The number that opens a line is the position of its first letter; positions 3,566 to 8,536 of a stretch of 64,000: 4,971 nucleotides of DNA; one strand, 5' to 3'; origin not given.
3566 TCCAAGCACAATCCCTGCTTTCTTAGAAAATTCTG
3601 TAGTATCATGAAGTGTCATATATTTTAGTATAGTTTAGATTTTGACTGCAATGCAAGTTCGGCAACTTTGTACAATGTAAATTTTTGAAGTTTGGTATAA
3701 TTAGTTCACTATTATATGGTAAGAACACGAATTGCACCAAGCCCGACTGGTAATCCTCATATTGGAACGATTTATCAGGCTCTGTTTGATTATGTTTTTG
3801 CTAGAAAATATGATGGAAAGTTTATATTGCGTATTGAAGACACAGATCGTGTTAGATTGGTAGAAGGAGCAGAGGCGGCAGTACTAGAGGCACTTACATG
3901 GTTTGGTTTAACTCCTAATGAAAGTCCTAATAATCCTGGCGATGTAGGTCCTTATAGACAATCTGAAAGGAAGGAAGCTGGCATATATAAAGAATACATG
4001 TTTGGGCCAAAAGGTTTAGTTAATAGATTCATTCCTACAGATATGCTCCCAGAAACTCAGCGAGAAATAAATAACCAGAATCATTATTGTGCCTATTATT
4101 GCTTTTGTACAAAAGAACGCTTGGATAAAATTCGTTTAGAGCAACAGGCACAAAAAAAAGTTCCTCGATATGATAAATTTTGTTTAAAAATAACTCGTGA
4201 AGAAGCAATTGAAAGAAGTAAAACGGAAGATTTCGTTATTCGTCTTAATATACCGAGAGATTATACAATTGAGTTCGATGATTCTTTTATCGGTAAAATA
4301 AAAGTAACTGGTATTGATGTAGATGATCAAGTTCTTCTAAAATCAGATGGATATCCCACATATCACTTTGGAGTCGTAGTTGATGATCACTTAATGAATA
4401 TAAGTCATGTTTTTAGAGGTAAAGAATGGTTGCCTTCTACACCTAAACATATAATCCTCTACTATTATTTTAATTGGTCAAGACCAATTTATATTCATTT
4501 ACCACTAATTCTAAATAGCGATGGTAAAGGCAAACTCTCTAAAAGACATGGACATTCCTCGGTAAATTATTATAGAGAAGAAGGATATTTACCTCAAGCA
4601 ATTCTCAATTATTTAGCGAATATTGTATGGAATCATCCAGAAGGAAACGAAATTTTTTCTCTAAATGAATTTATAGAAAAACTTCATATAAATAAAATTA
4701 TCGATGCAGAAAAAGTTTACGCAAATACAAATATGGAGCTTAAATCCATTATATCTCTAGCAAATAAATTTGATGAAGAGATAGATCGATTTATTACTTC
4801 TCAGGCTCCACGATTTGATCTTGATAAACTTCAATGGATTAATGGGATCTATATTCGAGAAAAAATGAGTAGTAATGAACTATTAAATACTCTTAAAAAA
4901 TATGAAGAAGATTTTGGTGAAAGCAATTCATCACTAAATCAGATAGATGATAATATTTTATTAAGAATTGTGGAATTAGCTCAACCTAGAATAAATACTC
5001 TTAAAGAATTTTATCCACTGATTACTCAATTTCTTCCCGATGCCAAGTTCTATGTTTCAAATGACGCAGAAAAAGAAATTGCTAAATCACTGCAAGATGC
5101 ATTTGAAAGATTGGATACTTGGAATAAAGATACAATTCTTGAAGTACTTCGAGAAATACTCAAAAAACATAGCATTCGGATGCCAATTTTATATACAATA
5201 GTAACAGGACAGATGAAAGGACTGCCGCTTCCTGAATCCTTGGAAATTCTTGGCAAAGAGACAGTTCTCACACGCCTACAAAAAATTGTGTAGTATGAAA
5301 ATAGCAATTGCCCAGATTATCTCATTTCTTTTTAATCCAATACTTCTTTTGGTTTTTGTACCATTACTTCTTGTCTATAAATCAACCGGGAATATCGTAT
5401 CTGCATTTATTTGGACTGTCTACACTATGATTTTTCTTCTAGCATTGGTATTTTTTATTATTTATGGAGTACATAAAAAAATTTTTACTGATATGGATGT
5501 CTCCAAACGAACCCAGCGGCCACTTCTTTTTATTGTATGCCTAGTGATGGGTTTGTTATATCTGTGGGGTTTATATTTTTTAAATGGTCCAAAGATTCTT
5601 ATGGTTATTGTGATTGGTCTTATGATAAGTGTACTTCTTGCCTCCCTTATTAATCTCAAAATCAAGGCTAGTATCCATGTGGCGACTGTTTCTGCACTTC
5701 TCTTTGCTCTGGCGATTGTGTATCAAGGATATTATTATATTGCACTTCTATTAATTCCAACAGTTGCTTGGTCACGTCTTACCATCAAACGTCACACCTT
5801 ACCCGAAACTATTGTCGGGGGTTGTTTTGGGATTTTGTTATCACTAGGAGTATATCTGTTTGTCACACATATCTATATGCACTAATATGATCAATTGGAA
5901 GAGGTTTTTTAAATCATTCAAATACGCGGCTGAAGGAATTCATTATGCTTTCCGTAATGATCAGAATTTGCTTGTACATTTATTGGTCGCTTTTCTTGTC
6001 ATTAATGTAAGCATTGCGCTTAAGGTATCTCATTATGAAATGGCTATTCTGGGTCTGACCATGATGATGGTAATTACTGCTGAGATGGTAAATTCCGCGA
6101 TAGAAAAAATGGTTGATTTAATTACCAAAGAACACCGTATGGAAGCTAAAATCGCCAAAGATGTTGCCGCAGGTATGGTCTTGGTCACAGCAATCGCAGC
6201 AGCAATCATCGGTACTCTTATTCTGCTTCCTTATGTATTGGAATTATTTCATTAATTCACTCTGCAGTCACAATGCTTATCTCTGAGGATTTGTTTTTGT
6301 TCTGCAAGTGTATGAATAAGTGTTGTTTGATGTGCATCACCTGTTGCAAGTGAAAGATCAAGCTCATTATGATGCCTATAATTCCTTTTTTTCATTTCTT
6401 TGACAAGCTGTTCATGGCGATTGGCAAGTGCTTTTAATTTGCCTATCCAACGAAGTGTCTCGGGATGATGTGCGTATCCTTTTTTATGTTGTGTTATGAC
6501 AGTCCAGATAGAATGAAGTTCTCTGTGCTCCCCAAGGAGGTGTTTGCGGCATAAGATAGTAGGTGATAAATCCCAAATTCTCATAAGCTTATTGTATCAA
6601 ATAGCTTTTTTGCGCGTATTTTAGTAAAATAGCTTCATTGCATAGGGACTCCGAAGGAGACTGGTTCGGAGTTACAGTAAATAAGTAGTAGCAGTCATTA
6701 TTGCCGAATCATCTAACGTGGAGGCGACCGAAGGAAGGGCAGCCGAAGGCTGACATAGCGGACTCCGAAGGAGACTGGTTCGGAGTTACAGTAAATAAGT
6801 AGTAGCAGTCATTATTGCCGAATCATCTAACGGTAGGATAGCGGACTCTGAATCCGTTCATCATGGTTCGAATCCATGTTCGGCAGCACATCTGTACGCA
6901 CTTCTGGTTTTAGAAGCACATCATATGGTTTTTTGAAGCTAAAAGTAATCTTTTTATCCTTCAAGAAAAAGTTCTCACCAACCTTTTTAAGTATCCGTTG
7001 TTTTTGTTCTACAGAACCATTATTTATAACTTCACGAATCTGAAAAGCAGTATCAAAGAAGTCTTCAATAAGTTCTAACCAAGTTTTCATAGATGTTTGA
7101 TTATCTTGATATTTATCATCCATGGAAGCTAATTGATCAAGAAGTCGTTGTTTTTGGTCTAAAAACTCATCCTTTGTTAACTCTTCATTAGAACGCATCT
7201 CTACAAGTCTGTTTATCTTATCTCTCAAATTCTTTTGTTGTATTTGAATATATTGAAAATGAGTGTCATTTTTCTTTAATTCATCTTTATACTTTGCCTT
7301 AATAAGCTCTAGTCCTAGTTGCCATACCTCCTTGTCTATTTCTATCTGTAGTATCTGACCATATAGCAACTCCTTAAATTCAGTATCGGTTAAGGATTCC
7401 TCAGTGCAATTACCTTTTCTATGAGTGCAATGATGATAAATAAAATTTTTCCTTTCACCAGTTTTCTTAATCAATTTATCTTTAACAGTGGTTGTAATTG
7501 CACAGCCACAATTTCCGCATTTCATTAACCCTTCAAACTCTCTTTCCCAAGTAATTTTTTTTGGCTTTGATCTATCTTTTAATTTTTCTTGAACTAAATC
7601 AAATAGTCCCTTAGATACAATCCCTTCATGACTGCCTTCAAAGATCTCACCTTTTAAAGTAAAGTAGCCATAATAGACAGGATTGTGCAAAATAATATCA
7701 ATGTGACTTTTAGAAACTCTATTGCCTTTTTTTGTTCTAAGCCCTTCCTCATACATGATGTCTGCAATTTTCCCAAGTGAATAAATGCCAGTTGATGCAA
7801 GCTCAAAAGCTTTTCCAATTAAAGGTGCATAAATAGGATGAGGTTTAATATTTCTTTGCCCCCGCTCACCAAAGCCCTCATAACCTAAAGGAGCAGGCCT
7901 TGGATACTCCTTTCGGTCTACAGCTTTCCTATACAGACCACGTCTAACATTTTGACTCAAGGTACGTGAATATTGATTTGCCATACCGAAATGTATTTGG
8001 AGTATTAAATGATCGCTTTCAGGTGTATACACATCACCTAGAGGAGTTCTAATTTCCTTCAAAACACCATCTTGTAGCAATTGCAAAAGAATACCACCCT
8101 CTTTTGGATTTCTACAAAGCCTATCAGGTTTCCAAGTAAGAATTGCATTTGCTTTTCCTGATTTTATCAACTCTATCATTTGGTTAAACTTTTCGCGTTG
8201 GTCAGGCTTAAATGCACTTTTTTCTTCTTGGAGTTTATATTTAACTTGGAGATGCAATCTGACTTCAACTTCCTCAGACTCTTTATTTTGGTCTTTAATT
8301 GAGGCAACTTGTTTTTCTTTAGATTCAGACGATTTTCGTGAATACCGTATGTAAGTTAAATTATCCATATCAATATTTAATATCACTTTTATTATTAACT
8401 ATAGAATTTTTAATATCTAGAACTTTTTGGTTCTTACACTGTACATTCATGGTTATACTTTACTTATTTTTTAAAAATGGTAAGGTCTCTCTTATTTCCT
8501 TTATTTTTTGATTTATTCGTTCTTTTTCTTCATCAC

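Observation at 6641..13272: tRNA-Gln-associated integrative island: serine recombinase, HTH/DUF5659/TerS-like genes, FtsK-like ATPase and a defence module, but no virion genes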

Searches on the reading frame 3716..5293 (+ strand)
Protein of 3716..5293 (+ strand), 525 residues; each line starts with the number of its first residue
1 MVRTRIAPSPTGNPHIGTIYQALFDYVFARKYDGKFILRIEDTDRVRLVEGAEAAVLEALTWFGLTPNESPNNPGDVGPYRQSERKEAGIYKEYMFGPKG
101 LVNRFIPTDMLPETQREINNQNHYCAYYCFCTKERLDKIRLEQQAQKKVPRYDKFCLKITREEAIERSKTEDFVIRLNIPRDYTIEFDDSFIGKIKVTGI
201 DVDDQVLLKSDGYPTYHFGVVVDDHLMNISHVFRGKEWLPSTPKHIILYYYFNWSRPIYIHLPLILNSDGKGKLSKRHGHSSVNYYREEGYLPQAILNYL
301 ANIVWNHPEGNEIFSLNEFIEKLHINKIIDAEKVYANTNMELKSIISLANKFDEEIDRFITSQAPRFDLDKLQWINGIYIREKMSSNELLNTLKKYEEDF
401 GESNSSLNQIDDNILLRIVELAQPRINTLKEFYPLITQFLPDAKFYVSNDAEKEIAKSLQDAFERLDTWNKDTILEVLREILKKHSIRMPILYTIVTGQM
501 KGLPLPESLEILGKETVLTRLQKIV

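Call 14: find_encoding_contigs(protein=window:3716-5293:+, flank=10000, max_places=10)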
Protein window:3716-5293:+ (525 aa): 2 contigs read that carry it; 2 places shown.
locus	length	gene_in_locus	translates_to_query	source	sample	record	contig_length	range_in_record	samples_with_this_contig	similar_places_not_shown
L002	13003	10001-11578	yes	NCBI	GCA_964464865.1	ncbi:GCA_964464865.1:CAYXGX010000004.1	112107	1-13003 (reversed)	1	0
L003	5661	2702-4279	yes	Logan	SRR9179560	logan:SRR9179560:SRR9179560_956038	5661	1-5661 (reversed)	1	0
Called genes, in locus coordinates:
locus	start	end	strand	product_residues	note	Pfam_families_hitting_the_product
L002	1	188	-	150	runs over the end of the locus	PF09424:YqeY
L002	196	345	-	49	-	-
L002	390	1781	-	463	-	PF01743:PolyA_pol, PF12627:PolyA_pol_RNAbd, PF01966:HD, PF13735:tRNA_NucTran2_2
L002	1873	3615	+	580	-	PF01368:DHH, PF02272:DHHA1, PF17768:RecJ_OB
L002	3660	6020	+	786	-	PF00293:NUDIX (weak)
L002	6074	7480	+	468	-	PF01336:tRNA_anti-codon, PF00152:tRNA-synt_2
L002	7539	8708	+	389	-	PF00768:Peptidase_S11, PF13354:Beta-lactamase2 (weak)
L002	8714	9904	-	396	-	-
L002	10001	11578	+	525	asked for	PF00749:tRNA-synt_1c, PF19269:Anticodon_2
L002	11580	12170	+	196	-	PF01569:PAP2 (weak)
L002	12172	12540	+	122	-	PF01219:DAGK_prokar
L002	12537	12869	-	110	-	PF03013:Pyr_excise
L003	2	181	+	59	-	?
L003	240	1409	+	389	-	PF00768:Peptidase_S11, PF13354:Beta-lactamase2 (weak)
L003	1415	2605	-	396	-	-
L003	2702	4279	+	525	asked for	PF00749:tRNA-synt_1c, PF19269:Anticodon_2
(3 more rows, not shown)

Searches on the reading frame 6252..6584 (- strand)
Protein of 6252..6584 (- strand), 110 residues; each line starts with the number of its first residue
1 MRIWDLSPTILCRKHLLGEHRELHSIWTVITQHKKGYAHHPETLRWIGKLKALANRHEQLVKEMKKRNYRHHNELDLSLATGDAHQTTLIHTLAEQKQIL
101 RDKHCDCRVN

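Call 15: find_encoding_contigs(protein=window:6252-6584:-, flank=10000, max_places=10)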
Protein window:6252-6584:- (110 aa): 2 contigs read that carry it; 2 places shown.
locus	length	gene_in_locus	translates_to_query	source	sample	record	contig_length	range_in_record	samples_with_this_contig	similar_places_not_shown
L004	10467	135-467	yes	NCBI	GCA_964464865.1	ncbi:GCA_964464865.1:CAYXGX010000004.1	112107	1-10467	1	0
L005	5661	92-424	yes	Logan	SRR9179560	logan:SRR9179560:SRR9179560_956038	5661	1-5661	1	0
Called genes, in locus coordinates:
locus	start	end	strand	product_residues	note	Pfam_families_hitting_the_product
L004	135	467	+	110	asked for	PF03013:Pyr_excise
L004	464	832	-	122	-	PF01219:DAGK_prokar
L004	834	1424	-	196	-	PF01569:PAP2 (weak)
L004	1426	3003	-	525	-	PF00749:tRNA-synt_1c, PF19269:Anticodon_2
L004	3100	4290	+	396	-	-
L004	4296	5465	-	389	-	PF00768:Peptidase_S11, PF13354:Beta-lactamase2 (weak)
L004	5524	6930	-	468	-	PF01336:tRNA_anti-codon, PF00152:tRNA-synt_2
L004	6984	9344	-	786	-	PF00293:NUDIX (weak)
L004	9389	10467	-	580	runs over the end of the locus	PF01368:DHH, PF02272:DHHA1, PF17768:RecJ_OB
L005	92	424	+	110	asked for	PF03013:Pyr_excise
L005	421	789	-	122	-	PF01219:DAGK_prokar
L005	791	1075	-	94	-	PF01569:PAP2 (weak)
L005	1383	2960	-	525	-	PF00749:tRNA-synt_1c, PF19269:Anticodon_2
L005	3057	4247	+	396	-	-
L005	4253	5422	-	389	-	PF00768:Peptidase_S11, PF13354:Beta-lactamase2 (weak)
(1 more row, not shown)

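Call 27: search_protein_families(library=pfam, max_evalue=0.001, proteins=[window:6252-6584:-])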
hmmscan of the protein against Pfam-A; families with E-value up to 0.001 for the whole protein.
window:6252-6584:- (110 aa): 1 family
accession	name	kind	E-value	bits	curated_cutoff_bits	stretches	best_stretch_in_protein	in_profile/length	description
PF03013.19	Pyr_excise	-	6.4e-27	94.2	23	1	1-75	1-79/81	Pyrimidine dimer DNA glycosylase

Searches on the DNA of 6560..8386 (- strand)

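Call 70: search_rna_families(source=window, start=6560, end=6900, threshold=evalue, max_evalue=1)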
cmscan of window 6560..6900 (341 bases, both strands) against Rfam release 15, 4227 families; matches with E-value up to 1: 1.
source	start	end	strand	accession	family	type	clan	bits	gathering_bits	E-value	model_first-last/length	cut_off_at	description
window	6816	6886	+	RF00005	tRNA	Gene; tRNA;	CL00001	57.8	29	3.8e-12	1-71/71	no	tRNA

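Call 71: search_rna_families(source=L037, start=10040, end=10760, threshold=evalue, max_evalue=1)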
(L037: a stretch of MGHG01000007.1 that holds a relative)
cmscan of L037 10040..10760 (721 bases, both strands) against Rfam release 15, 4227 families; matches with E-value up to 1: 1.
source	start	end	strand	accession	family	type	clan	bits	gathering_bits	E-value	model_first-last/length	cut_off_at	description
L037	10181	10251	-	RF00005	tRNA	Gene; tRNA;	CL00001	62.2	29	5.1e-13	1-71/71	no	tRNA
